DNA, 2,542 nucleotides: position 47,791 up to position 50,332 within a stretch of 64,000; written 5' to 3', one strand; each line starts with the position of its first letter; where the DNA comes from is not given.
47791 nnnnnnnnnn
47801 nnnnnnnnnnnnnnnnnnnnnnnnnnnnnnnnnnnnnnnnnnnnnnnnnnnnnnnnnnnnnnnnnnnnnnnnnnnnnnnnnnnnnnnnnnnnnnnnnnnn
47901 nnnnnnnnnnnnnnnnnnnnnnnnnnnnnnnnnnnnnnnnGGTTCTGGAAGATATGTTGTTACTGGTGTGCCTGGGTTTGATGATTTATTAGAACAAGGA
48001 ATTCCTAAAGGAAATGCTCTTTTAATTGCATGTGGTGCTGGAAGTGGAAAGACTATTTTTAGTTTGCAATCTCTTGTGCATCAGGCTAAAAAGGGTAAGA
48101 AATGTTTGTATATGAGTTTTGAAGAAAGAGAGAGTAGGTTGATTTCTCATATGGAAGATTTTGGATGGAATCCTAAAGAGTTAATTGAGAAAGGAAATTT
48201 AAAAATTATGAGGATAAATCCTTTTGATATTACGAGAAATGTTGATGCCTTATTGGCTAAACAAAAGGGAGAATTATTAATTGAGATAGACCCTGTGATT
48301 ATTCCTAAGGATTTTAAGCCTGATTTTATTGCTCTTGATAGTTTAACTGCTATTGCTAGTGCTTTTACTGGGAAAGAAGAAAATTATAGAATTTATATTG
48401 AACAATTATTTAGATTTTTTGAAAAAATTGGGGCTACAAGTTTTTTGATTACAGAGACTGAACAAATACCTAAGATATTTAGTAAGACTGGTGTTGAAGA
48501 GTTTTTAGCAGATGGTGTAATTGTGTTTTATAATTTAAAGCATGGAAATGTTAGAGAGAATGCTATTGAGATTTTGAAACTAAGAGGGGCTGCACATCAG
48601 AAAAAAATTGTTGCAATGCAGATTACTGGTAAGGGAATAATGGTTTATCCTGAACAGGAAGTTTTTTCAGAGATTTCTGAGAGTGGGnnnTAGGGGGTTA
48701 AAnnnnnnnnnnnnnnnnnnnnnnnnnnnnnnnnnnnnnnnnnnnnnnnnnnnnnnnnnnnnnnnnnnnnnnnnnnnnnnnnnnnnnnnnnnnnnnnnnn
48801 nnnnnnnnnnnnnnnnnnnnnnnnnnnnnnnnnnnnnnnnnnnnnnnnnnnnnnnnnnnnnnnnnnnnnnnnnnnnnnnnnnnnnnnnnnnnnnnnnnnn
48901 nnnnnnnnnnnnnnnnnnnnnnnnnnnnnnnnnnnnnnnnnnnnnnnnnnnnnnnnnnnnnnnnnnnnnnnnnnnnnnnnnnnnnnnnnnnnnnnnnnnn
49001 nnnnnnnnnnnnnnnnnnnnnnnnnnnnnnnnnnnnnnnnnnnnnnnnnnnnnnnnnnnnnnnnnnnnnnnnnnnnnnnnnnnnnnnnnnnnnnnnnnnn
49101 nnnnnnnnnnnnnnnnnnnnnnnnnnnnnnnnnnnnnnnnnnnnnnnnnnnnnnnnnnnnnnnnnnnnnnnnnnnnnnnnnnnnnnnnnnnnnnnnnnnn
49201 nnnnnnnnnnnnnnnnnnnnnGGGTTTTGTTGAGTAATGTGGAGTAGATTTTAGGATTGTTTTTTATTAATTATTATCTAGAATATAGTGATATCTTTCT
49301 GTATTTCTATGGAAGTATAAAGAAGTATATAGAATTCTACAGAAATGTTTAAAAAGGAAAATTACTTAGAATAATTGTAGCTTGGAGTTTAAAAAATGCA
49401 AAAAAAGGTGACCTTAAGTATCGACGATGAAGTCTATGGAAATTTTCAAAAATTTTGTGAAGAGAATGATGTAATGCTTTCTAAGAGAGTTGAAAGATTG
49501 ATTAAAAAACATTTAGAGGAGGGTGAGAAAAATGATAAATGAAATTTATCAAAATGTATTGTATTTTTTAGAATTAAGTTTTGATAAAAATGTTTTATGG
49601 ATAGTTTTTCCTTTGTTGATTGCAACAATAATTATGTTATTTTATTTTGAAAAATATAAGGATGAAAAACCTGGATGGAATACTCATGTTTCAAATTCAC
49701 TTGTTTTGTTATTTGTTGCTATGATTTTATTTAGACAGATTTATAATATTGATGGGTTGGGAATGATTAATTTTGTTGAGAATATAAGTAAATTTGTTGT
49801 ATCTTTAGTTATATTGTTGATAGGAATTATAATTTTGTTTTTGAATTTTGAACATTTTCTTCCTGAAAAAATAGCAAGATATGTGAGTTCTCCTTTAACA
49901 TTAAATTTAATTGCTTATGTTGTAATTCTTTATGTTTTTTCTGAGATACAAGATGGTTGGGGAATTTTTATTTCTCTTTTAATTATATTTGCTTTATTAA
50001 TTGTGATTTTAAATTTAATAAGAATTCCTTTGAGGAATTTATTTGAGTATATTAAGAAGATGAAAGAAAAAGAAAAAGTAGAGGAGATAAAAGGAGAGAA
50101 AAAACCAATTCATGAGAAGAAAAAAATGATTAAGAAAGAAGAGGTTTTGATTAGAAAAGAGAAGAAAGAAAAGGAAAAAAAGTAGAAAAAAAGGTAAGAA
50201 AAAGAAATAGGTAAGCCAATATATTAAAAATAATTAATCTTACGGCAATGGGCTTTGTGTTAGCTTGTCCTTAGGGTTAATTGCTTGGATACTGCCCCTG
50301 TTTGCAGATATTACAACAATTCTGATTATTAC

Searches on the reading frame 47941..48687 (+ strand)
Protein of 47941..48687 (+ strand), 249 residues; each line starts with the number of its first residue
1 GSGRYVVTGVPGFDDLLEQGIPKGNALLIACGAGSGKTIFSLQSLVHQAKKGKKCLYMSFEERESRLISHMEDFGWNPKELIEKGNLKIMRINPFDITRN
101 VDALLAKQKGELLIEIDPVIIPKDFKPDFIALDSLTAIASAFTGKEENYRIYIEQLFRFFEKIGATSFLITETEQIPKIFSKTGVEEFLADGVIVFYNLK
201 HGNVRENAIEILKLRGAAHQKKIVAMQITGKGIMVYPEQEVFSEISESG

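Call 47: find_homologous_proteins(query=window:47941-48687:+, max_evalue=1e-10)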
Query window:47941-48687:+ (249 aa): 2947 proteins with E <= 1e-10 among 4189 candidates; the best 120 are listed.
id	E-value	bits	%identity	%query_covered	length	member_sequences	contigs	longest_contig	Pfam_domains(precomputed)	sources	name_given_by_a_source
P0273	1.9e-143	494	89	99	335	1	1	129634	PF06745.20,PF07088.17,PF03796.22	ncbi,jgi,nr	ncbi:hypothetical protein HOE04_03080 [archaeon]|jgi:KaiC/GvpD/RAD55 family RecA-like ATPase|nr:hypo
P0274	3.7e-140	483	89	97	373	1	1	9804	PF06745.20,PF07088.17,PF03796.22,PF23442.2,PF13481.13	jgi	jgi:KaiC/GvpD/RAD55 family RecA-like ATPase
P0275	8.9e-136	469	86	97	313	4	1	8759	PF06745.20,PF07088.17,PF03796.22,PF13481.13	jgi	-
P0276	9.6e-136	469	87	98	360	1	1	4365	PF06745.20,PF07088.17,PF13481.13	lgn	-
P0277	2.5e-133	461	86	97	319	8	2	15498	PF06745.20,PF07088.17,PF23442.2,PF13481.13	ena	-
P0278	5.0e-132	457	85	97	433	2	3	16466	PF01814.29,PF06745.20,PF07088.17,PF13481.13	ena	-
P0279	2.3e-131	454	84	98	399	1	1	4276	PF06745.20,PF07088.17,PF13481.13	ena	-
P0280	9.8e-131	452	83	98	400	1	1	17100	PF06745.20,PF07088.17,PF03796.22,PF13481.13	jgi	jgi:circadian clock protein KaiC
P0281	2.1e-129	448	80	98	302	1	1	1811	PF06745.20,PF07088.17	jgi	-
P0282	2.2e-129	448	81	98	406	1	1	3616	PF06745.20,PF07088.17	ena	-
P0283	8.8e-129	446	81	98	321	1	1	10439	PF06745.20,PF07088.17,PF03796.22,PF23442.2,PF13481.13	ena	-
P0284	2.2e-128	445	68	98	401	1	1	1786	PF13173.13,PF06745.20,PF07088.17,PF01695.24,PF03796.22,PF23442.2,PF09848.16,PF25199.2,PF13481.13,PF20720.4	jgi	-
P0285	2.3e-128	445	83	97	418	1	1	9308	PF06745.20,PF07088.17,PF03796.22,PF23442.2,PF13481.13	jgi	-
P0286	9.8e-128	443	80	100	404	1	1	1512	PF06745.20,PF07088.17,PF03796.22,PF23442.2,PF13481.13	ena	-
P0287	2.5e-127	441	83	97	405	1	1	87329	PF06745.20,PF07088.17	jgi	jgi:KaiC/GvpD/RAD55 family RecA-like ATPase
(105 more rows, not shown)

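Call 56: find_encoding_contigs(protein=P0274, flank=4000, max_places=2)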
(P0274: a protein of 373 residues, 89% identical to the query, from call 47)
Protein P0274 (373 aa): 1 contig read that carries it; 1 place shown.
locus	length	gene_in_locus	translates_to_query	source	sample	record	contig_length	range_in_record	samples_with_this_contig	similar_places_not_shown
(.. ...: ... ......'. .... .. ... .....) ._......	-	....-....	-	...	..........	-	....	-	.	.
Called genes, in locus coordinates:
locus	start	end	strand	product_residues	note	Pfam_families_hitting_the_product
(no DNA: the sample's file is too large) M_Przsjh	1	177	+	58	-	?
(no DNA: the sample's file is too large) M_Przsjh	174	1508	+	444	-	PF00672:HAMP (weak)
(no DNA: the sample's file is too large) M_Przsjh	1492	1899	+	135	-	PF01814:Hemerythrin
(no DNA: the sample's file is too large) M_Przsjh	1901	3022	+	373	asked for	PF03796:DnaB_C (faint), PF06745:ATPase, PF13481:AAA_25 (weak), PF23442:DUF7125 (faint), PF07088:GvpD_P-loop (weak)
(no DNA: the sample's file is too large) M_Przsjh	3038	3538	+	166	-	-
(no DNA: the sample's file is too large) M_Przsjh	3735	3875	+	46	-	-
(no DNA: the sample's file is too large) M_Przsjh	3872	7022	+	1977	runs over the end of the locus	?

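Call 57: find_encoding_contigs(protein=P0278, flank=4000, max_places=2)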
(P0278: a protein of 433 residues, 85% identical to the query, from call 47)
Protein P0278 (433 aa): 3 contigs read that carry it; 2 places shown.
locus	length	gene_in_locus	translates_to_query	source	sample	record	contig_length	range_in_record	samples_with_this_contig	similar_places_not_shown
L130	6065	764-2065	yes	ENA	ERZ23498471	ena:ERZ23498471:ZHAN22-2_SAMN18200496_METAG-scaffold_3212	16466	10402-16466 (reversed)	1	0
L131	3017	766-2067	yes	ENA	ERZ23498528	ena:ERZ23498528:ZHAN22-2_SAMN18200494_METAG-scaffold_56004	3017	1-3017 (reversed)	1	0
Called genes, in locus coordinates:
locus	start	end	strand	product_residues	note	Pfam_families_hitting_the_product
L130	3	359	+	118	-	?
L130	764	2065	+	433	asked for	PF01814:Hemerythrin, PF06745:ATPase, PF07088:GvpD_P-loop (weak), PF13481:AAA_25 (weak)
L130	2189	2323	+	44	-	-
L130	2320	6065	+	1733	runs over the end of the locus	-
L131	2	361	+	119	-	?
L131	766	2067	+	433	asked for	PF01814:Hemerythrin, PF06745:ATPase, PF07088:GvpD_P-loop (weak), PF13481:AAA_25 (weak)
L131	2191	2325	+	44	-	-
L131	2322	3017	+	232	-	?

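Call 58: find_encoding_contigs(protein=P0277, flank=4000, max_places=2)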
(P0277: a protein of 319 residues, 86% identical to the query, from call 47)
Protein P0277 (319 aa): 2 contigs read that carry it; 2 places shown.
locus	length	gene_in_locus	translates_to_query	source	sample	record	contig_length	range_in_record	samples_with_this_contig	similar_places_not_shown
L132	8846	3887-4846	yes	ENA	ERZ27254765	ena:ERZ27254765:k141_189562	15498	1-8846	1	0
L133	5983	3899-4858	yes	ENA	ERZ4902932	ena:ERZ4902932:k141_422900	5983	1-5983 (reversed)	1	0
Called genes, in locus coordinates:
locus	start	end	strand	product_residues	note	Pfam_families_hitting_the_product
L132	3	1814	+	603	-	?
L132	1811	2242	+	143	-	PF01814:Hemerythrin (weak)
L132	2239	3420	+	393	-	PF02743:dCache_1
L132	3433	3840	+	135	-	PF01814:Hemerythrin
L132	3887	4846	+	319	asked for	PF23442:DUF7125 (faint), PF06745:ATPase, PF13481:AAA_25 (faint), PF07088:GvpD_P-loop (weak)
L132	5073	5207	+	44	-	-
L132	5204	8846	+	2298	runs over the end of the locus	PF19077:Big_13 (faint)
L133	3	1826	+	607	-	?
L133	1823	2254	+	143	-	PF01814:Hemerythrin (weak)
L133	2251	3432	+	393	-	PF02743:dCache_1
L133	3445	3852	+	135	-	PF01814:Hemerythrin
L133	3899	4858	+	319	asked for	PF23442:DUF7125 (faint), PF06745:ATPase, PF13481:AAA_25 (faint), PF07088:GvpD_P-loop (weak)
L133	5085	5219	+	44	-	-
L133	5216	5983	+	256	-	?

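Call 59: find_encoding_contigs(protein=P0280, flank=4000, max_places=2)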
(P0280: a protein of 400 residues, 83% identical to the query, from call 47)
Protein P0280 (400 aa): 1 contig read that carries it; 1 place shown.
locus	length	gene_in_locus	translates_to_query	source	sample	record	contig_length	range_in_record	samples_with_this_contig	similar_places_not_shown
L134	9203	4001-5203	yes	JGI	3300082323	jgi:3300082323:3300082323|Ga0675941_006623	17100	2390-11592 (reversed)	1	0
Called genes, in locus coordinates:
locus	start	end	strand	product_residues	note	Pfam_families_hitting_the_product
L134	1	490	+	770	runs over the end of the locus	PF00512:HisKA, PF02518:HATPase_c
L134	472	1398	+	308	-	-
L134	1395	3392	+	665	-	PF02743:dCache_1, PF00672:HAMP (weak), PF00989:PAS (weak), PF08448:PAS_4 (weak), PF08447:PAS_3 (weak), PF13426:PAS_9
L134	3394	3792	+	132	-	PF01814:Hemerythrin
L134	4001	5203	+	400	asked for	PF03796:DnaB_C (faint), PF06745:ATPase, PF07088:GvpD_P-loop (weak), PF13481:AAA_25 (weak)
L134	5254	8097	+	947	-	PF00989:PAS, PF13426:PAS_9, PF08447:PAS_3, PF00989:PAS, PF08448:PAS_4, PF13426:PAS_9, PF00989:PAS, PF08447:PAS_3, +7 more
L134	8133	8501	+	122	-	PF00072:Response_reg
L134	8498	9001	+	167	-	-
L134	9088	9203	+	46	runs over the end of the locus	-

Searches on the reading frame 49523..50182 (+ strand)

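Call 5: search_protein_families(library=pfam, proteins=[window:49523-50182:+], max_evalue=1)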
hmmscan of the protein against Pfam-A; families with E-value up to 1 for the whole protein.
window:49523-50182:+ (220 aa): 4 families
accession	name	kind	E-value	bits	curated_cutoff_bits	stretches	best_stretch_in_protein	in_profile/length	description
PF16118.10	DUF4834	-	0.095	14.1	27.8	1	149-208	6-69/99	Domain of unknown function (DUF4834)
PF07274.17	DUF1440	-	0.31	11.5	34.7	1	130-191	69-125/135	Protein of unknown function (DUF1440)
PF09586.16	YfhO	-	0.32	9.7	28.5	1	59-194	346-470/835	Bacterial membrane protein YfhO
PF09925.14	DUF2157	-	0.42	10.8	32.4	1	27-78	70-120/146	Predicted membrane protein (DUF2157)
